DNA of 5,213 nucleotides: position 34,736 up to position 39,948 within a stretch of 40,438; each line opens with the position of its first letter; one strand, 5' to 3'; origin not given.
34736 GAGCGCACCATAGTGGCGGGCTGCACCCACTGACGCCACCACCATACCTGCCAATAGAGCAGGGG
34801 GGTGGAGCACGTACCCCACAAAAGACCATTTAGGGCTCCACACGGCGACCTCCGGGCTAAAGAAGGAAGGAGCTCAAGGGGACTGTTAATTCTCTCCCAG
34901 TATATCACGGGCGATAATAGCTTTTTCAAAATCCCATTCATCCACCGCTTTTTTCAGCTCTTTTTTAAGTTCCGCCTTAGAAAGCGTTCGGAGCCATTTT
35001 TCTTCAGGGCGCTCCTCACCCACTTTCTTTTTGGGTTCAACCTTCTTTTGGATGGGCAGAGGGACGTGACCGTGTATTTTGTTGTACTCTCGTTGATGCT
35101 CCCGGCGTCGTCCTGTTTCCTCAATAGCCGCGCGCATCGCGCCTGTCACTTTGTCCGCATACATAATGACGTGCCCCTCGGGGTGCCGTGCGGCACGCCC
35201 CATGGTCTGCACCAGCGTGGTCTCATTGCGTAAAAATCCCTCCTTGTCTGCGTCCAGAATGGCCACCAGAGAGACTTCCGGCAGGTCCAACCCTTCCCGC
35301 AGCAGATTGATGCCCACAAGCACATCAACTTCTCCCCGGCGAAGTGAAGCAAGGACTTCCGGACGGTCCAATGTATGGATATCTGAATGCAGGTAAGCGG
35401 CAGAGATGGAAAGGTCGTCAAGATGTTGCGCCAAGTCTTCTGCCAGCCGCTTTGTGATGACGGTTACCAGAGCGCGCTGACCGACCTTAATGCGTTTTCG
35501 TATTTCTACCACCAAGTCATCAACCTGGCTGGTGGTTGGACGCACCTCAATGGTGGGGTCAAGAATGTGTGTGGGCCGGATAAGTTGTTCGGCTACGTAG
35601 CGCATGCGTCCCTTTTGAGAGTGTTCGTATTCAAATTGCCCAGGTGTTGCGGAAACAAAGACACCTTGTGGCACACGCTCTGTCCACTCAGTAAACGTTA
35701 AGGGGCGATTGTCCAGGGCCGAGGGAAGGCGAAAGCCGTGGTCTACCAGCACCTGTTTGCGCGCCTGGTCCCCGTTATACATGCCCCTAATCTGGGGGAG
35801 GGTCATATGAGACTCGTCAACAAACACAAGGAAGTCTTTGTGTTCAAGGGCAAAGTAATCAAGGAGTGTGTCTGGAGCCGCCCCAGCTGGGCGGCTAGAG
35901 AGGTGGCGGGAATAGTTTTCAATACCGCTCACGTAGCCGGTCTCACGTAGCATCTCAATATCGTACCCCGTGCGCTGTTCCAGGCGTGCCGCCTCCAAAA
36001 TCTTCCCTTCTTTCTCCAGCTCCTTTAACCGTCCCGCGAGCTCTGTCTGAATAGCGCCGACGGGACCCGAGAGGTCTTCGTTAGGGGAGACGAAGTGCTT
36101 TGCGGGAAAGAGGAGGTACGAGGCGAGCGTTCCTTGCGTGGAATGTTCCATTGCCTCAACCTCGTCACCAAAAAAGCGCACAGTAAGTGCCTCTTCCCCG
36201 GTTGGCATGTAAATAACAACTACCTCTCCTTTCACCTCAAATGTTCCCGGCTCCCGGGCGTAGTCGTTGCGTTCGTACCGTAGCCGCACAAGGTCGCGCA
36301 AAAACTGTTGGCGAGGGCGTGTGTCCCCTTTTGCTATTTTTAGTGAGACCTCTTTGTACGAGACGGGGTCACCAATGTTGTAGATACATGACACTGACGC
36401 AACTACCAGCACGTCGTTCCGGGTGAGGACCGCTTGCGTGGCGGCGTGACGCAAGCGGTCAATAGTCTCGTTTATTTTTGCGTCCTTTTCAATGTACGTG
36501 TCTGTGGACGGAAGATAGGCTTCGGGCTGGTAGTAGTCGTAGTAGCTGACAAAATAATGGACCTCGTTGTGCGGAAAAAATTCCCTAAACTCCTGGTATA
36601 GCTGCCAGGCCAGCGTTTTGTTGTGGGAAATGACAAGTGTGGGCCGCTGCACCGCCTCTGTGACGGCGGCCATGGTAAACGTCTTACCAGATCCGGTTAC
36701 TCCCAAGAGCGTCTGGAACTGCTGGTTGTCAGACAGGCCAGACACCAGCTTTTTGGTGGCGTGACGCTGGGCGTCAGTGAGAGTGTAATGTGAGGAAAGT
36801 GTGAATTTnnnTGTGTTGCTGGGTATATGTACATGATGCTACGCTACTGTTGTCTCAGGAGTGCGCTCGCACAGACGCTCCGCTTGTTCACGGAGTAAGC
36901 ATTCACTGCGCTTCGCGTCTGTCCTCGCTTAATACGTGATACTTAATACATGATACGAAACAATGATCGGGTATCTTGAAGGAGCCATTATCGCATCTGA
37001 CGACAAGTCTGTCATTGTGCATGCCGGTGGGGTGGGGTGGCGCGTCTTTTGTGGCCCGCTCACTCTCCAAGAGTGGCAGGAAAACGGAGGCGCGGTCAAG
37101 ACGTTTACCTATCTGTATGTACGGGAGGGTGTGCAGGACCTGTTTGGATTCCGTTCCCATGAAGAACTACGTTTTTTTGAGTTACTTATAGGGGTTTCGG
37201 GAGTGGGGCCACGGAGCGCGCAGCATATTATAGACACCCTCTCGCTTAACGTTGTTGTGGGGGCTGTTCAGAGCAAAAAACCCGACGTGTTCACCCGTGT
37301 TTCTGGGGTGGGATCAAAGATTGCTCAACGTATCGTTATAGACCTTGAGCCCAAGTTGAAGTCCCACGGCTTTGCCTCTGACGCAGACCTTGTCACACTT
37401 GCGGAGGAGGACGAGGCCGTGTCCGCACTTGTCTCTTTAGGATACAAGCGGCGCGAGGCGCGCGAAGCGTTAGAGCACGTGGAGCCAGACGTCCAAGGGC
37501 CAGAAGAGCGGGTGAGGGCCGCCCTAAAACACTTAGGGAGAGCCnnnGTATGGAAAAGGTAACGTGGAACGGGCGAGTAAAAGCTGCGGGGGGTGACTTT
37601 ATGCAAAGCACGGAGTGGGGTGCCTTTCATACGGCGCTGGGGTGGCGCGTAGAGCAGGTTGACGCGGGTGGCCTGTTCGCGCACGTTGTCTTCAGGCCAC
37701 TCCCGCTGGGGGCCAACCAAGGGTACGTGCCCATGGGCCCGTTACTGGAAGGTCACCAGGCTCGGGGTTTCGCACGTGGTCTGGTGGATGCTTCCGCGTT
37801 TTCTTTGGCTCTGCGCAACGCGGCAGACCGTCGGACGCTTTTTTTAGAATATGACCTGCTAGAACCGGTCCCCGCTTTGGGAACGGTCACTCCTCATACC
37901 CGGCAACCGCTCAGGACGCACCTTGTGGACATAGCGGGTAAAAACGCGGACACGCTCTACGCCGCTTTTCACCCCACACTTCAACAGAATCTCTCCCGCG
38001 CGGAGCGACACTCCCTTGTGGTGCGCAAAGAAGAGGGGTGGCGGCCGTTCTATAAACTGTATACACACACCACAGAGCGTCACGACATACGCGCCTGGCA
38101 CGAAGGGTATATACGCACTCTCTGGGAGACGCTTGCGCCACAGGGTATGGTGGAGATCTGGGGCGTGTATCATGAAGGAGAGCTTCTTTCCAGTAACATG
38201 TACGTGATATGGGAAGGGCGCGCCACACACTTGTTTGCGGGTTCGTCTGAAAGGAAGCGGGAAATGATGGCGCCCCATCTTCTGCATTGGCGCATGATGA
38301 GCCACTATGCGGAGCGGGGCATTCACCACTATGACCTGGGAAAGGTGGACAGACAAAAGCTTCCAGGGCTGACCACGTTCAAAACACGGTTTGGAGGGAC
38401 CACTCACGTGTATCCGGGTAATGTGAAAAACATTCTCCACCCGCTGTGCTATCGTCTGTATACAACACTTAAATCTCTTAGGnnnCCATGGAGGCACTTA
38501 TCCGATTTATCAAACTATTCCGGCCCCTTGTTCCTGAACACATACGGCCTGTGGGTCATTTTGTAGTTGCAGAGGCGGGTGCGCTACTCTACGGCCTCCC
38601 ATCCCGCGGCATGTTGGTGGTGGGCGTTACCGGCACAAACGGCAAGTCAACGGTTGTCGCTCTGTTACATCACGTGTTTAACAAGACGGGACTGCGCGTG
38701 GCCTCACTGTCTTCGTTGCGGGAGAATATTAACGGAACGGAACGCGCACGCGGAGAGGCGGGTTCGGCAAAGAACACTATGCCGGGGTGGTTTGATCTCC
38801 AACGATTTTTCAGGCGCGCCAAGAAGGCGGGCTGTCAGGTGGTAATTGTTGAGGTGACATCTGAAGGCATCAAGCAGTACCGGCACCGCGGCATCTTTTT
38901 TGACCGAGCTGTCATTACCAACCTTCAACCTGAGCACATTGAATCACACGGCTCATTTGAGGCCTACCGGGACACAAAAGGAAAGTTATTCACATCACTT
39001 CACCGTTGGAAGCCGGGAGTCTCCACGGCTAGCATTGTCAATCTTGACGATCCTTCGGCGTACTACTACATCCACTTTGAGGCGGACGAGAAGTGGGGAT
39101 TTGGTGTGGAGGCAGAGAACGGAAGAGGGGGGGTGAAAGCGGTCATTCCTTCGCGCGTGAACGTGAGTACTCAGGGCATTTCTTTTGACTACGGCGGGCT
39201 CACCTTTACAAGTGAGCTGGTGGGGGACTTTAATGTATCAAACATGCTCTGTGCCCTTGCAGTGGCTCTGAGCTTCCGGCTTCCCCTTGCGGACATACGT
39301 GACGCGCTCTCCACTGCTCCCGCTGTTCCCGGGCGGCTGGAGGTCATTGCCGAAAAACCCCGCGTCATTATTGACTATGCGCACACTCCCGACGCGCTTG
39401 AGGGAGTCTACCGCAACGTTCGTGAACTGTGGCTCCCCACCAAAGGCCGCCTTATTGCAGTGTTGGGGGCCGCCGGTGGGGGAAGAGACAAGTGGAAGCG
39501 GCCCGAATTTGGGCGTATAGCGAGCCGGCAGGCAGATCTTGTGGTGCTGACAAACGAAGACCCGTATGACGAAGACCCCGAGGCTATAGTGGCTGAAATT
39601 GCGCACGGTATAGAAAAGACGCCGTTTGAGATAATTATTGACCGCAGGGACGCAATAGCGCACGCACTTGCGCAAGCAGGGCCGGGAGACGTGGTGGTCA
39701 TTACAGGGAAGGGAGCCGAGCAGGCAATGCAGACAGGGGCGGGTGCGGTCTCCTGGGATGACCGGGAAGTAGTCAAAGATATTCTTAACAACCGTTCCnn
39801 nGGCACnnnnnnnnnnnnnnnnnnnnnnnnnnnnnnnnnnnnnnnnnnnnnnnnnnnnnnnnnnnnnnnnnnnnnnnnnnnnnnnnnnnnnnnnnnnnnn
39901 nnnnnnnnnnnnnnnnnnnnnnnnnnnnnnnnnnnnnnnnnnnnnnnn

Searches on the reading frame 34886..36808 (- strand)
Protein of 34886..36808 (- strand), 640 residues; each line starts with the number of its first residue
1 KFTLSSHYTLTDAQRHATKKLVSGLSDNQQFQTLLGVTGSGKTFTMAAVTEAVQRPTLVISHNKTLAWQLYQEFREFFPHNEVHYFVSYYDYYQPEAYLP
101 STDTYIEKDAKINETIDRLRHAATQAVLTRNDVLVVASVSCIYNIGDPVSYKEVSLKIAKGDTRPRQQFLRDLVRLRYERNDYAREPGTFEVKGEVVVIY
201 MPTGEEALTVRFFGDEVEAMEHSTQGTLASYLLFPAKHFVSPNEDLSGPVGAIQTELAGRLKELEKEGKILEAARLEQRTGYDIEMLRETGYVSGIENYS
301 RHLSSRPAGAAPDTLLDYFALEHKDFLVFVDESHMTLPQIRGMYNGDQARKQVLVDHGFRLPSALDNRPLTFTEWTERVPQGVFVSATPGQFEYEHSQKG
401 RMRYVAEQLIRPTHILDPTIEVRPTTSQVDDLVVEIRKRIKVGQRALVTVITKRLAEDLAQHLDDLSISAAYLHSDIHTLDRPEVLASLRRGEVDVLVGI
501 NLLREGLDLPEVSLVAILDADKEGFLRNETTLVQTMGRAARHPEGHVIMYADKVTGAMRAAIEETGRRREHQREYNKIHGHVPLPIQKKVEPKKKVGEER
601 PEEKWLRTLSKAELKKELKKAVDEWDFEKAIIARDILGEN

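Call 8: search_protein_families(library=pfam, proteins=[window:34886-36808:-], max_evalue=0.01)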
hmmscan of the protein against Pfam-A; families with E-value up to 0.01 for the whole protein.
window:34886-36808:- (640 aa): 9 families
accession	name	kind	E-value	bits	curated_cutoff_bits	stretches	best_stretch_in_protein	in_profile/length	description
PF00271.37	Helicase_C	-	1.4e-18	67.6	23.5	1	435-542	9-109/110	Helicase conserved C-terminal domain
PF12344.14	UvrB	-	4.3e-18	65.3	27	1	549-590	1-42/43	Ultra-violet resistance protein B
PF17757.6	UvrB_inter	-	4.1e-17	62.5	22.9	1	156-239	1-91/91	UvrB interaction domain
PF04851.21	ResIII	-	4e-11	43.5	22.5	1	8-82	2-81/164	Type III restriction enzyme, res subunit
PF00270.35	DEAD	-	4.4e-07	30.2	26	1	13-86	3-79/167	DEAD/DEAH box helicase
PF13604.12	AAA_30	-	2.3e-05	24.7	27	1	10-70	2-62/191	AAA domain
PF02151.25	UVR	-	0.0036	17.4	21.5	0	612-635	5-28/36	UvrB/uvrC motif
PF14814.11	UB2H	-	0.0037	17.7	27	0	165-201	8-44/85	Bifunctional transglycosylase second domain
PF13401.12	AAA_22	-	0.0092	16.7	27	0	28-132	4-84/130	AAA domain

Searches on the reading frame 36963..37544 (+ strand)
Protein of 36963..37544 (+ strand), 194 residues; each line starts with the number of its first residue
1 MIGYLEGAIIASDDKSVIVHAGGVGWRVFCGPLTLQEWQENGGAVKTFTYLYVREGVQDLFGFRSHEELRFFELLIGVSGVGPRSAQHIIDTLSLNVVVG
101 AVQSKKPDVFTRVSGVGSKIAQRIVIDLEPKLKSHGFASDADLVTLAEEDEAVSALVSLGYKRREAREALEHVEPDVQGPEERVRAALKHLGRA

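Call 8: search_protein_families(library=pfam, proteins=[window:36963-37544:+], max_evalue=0.01)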
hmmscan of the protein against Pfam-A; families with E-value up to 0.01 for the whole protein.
window:36963-37544:+ (194 aa): 9 families
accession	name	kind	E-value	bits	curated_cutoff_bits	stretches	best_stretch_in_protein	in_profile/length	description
PF01330.27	RuvA_N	-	7.1e-16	58.5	23.6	1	1-62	1-61/61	RuvA N terminal domain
PF07499.19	RuvA_C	-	9.8e-13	48.8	24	1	150-191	4-46/47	RuvA, C-terminal domain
PF14520.12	HHH_5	-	1.1e-10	42.2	27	1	72-128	1-55/57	Helix-hairpin-helix domain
PF00627.37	UBA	-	0.00057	20.1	22.4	1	149-171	2-24/37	UBA/TS-N domain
PF21176.3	RecR_HhH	-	0.00058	20.1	27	0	110-127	8-25/45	RecR, helix-hairpin-helix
PF00633.29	HHH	-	0.00077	19.6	24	0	73-91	11-29/30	Helix-hairpin-helix motif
PF12836.13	HHH_3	-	0.0011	19.4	27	0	111-125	17-31/65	Helix-hairpin-helix motif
PF12826.13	HHH_2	-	0.0022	18.6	27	0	72-93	34-55/64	Helix-hairpin-helix motif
PF10391.15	DNA_pol_lambd_f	-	0.004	17.4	29.8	0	109-123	2-16/51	Fingers domain of DNA polymerase lambda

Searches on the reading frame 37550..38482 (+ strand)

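Call 8: search_protein_families(library=pfam, proteins=[window:37550-38482:+], max_evalue=0.01)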
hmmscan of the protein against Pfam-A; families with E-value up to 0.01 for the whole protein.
window:37550-38482:+ (311 aa): 2 families
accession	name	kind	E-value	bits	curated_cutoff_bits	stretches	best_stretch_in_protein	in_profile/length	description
PF02388.22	FemAB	-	3.8e-24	85.7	24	2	212-308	307-405/406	FemAB family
PF13480.13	Acetyltransf_6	-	5e-18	66.1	22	1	149-266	12-137/143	Acetyltransferase (GNAT) domain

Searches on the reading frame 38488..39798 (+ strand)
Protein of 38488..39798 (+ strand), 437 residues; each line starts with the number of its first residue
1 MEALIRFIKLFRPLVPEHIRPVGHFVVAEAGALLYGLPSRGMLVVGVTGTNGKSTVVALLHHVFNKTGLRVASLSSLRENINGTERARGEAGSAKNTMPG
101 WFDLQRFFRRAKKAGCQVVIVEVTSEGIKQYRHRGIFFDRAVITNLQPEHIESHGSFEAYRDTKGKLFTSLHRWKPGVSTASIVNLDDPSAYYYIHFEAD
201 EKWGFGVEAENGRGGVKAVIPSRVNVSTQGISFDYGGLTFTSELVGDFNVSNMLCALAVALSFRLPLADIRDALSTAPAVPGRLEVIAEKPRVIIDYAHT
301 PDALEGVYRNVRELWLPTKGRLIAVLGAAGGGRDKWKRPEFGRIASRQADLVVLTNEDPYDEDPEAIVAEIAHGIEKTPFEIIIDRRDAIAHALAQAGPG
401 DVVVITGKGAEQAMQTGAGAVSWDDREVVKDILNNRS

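Call 8: search_protein_families(library=pfam, proteins=[window:38488-39798:+], max_evalue=0.01)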
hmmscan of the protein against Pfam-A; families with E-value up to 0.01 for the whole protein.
window:38488-39798:+ (437 aa): 2 families
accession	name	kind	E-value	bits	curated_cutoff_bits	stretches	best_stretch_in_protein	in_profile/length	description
PF08245.18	Mur_ligase_M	-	5.2e-37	128.2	24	1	47-260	1-200/200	Mur ligase middle domain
PF02875.26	Mur_ligase_C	-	5.4e-29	102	28.4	1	282-409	1-127/127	Mur ligase, glutamate ligase domain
